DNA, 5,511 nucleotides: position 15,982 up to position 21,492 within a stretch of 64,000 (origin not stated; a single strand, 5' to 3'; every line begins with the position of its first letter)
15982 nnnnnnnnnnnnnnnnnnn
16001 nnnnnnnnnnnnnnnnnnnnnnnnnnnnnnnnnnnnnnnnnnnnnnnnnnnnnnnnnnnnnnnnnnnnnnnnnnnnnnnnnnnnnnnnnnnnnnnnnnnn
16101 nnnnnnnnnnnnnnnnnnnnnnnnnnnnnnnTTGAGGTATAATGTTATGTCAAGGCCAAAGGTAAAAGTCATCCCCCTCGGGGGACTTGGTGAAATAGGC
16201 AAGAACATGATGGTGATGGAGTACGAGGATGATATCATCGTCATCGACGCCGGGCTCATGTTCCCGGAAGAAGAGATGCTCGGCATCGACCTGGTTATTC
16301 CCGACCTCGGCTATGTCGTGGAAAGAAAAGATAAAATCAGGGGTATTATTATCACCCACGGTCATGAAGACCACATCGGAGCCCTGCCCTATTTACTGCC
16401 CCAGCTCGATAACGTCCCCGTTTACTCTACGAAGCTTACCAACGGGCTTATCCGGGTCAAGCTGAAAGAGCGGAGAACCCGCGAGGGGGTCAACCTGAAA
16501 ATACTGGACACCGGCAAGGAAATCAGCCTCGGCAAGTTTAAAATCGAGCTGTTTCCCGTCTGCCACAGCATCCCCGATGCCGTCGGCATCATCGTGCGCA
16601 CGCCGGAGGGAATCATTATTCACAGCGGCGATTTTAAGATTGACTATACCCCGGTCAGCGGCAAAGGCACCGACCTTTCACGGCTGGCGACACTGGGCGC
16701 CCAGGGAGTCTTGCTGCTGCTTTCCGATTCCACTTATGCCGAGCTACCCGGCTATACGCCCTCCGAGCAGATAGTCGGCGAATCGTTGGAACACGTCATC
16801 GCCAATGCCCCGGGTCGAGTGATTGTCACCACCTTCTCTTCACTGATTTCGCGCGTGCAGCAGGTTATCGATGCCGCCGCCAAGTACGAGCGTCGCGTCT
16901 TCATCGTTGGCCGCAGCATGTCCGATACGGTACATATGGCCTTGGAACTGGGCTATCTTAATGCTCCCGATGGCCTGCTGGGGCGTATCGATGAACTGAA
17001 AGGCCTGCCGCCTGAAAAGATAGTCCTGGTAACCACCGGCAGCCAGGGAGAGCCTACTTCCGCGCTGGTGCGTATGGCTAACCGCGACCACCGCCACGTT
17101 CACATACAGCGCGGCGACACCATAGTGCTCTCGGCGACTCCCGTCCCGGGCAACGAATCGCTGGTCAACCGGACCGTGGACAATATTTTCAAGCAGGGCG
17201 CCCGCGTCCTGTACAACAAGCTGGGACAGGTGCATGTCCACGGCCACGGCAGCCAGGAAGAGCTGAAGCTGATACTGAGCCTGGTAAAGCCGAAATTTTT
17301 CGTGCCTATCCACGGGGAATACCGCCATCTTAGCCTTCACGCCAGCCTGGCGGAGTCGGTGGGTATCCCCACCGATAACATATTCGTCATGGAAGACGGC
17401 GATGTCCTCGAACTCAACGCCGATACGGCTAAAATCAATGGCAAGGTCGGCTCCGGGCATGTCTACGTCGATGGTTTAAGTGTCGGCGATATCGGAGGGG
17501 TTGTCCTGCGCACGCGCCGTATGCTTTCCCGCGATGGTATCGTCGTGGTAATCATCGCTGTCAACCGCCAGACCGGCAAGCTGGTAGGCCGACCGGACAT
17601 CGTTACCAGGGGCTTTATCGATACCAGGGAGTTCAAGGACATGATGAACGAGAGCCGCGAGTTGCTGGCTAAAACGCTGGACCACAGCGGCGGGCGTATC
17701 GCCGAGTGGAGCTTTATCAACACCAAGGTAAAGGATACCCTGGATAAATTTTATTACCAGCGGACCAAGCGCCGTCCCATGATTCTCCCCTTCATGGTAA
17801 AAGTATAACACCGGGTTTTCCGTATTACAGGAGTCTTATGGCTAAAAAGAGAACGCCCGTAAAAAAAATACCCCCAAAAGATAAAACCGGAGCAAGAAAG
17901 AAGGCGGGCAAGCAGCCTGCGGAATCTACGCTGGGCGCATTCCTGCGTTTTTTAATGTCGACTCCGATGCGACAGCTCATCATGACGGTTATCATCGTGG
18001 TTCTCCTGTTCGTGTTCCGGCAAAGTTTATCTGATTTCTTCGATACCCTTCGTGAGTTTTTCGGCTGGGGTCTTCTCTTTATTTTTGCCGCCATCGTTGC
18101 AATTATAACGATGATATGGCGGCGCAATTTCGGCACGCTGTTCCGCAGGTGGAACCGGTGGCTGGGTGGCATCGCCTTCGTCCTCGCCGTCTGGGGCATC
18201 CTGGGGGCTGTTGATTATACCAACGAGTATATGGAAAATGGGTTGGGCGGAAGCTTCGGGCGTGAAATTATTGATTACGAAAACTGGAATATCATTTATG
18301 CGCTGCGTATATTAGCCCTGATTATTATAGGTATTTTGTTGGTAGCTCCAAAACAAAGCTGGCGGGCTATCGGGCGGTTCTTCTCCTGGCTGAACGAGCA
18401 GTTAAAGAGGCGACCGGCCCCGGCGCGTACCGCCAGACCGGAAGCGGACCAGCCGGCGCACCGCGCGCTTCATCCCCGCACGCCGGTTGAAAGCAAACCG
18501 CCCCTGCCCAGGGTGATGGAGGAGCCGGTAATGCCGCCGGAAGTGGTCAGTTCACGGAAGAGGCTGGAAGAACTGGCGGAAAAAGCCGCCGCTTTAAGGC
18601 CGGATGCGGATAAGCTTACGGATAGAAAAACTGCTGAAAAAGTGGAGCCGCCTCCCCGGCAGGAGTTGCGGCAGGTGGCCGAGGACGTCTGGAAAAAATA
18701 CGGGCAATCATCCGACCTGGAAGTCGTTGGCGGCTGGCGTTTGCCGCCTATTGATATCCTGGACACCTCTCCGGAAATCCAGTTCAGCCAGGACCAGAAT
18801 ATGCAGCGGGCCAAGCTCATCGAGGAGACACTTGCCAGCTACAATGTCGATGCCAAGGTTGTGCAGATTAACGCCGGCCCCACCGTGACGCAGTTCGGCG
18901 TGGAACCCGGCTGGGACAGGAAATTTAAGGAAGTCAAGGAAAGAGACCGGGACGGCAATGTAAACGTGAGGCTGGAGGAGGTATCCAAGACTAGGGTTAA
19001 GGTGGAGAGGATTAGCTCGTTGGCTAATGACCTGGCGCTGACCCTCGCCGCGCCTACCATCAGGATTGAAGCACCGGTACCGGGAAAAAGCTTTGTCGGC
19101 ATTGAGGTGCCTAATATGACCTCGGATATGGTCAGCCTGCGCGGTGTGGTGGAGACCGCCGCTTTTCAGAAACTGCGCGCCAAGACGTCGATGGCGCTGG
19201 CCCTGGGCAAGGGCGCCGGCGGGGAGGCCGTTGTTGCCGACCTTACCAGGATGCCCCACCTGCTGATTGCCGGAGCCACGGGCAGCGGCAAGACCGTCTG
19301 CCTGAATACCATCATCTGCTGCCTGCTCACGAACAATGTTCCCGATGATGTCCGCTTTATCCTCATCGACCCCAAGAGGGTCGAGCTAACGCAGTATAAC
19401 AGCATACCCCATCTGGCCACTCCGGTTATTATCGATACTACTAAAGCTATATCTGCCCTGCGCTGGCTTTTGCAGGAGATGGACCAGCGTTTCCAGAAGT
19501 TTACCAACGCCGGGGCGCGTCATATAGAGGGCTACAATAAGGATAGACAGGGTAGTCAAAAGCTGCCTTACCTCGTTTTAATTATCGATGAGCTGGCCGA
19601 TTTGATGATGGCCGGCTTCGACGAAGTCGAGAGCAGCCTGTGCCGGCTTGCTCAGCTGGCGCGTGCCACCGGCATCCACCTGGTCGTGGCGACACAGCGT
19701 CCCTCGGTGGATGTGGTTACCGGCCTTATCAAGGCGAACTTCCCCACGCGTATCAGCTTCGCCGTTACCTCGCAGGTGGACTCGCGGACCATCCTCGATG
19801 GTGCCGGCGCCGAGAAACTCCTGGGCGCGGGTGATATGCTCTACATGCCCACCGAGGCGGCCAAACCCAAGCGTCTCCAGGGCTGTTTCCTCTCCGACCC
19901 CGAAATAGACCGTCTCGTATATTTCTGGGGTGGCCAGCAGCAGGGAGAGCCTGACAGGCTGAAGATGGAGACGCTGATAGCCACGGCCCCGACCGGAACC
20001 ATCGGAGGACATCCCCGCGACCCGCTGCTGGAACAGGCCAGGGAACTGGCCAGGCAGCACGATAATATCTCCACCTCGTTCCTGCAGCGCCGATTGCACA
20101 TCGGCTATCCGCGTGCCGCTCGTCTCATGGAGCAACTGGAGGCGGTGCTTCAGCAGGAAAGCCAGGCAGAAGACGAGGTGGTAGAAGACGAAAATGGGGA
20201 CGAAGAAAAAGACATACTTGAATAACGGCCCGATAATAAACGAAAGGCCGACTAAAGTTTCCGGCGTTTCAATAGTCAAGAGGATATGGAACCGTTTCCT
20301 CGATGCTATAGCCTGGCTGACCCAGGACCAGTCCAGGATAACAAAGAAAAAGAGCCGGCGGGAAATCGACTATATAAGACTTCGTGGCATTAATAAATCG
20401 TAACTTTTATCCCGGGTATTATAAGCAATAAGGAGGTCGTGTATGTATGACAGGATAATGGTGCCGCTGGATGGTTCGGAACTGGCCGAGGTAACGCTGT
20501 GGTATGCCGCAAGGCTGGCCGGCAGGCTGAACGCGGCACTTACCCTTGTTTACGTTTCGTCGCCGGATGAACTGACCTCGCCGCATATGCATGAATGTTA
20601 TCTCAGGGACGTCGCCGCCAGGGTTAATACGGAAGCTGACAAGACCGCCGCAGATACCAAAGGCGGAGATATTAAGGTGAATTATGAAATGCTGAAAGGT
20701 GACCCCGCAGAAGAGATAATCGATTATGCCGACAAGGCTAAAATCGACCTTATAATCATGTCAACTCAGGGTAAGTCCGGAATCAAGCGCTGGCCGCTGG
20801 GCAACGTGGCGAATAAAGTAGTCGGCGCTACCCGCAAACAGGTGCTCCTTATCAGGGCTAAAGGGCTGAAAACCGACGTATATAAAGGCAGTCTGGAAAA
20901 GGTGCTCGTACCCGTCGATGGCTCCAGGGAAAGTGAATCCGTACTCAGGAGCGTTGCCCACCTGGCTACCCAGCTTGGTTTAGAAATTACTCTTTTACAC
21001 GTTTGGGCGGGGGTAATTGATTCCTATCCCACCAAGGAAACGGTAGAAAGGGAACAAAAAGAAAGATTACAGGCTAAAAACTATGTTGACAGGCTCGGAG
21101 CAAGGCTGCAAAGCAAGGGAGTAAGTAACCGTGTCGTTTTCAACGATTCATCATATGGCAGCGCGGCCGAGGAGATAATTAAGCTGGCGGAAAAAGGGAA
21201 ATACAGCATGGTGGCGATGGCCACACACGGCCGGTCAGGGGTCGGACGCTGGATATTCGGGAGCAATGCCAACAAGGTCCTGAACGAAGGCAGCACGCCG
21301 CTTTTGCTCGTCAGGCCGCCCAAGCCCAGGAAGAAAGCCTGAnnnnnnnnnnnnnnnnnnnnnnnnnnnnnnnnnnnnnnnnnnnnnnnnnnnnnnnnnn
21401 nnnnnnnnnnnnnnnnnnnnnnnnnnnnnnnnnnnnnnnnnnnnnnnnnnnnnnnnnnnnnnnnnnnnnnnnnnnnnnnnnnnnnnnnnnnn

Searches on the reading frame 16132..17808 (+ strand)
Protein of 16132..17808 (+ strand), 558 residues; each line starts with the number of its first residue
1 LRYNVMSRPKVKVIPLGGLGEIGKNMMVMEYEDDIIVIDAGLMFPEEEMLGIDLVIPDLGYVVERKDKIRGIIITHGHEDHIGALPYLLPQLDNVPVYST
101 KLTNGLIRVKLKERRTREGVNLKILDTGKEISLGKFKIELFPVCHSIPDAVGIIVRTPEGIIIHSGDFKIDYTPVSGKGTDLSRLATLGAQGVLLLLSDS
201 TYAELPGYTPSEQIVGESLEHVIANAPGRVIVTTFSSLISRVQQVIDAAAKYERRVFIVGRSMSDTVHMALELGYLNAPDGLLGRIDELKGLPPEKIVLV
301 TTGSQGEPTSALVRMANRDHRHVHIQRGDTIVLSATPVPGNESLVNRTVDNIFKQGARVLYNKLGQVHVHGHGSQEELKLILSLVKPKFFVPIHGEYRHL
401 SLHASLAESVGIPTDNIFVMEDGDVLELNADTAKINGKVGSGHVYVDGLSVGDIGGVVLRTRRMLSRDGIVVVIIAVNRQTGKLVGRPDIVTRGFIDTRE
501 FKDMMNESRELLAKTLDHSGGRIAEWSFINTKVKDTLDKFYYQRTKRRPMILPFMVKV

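Call 12: search_protein_families(library=pfam, proteins=[window:16132-17808:+], max_evalue=0.00001)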
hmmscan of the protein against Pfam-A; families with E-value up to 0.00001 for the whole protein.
window:16132-17808:+ (558 aa): 5 families
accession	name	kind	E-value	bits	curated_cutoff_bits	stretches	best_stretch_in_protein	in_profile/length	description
PF22505.1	RNase_J_b_CASP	-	2.7e-47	160.1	27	1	228-352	2-126/126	Ribonuclease J, beta-CASP domain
PF17770.6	RNase_J_C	-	2e-26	93.4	23.8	1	458-558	1-102/102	Ribonuclease J C-terminal domain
PF00753.33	Lactamase_B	-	4e-13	50.2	22.7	1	23-168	5-150/196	Metallo-beta-lactamase superfamily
PF12706.13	Lactamase_B_2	-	9.2e-13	48.7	27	1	65-169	25-144/200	Beta-lactamase superfamily domain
PF07521.17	RMMBL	-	1.5e-09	38.1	21.6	1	366-413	10-59/63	Zn-dependent metallo-hydrolase RNA specificity domain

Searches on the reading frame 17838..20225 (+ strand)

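Call 4: search_protein_families(library=pfam, proteins=[window:17838-20225:+])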
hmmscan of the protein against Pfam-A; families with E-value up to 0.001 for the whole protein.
window:17838-20225:+ (795 aa): 7 families
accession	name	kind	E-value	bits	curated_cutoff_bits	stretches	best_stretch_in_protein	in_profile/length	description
PF01580.24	FtsK_SpoIIIE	-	1.8e-59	201.4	24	1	447-624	13-221/221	FtsK/SpoIIIE family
PF17854.6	FtsK_alpha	-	3.8e-28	98.1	22.9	1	302-426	1-101/101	FtsK alpha domain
PF09397.16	FtsK_gamma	-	1.1e-15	57.5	30.6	1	727-769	3-45/63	Ftsk gamma domain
PF05621.17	TniB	-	4.6e-05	23.4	22.4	0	469-489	32-52/189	Bacterial TniB protein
PF13401.12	AAA_22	-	0.00053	20.7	27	0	474-620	7-123/130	AAA domain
PF13245.12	AAA_19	-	0.00059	20.5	25.1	0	464-591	4-104/134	AAA domain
PF25199.1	nSTAND_NTPase5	-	0.00082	19.7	34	0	471-551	40-122/145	Novel STAND NTPase 5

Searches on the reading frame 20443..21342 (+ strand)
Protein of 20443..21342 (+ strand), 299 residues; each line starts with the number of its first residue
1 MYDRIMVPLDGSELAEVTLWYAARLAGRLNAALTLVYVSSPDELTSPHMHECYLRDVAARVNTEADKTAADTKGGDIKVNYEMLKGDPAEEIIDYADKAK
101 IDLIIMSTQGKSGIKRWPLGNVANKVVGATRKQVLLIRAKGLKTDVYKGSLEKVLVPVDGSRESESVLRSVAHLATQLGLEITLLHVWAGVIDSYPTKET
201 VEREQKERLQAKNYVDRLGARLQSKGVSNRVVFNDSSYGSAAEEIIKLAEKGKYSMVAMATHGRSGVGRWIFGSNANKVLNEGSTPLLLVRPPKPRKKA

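Call 4: search_protein_families(library=pfam, proteins=[window:20443-21342:+])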
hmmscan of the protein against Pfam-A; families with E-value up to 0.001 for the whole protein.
window:20443-21342:+ (299 aa): 1 family
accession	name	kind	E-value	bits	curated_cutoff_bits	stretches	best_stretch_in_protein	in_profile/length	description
PF00582.32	Usp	-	6.2e-57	192.5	24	2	1-138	1-141/141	Universal stress protein family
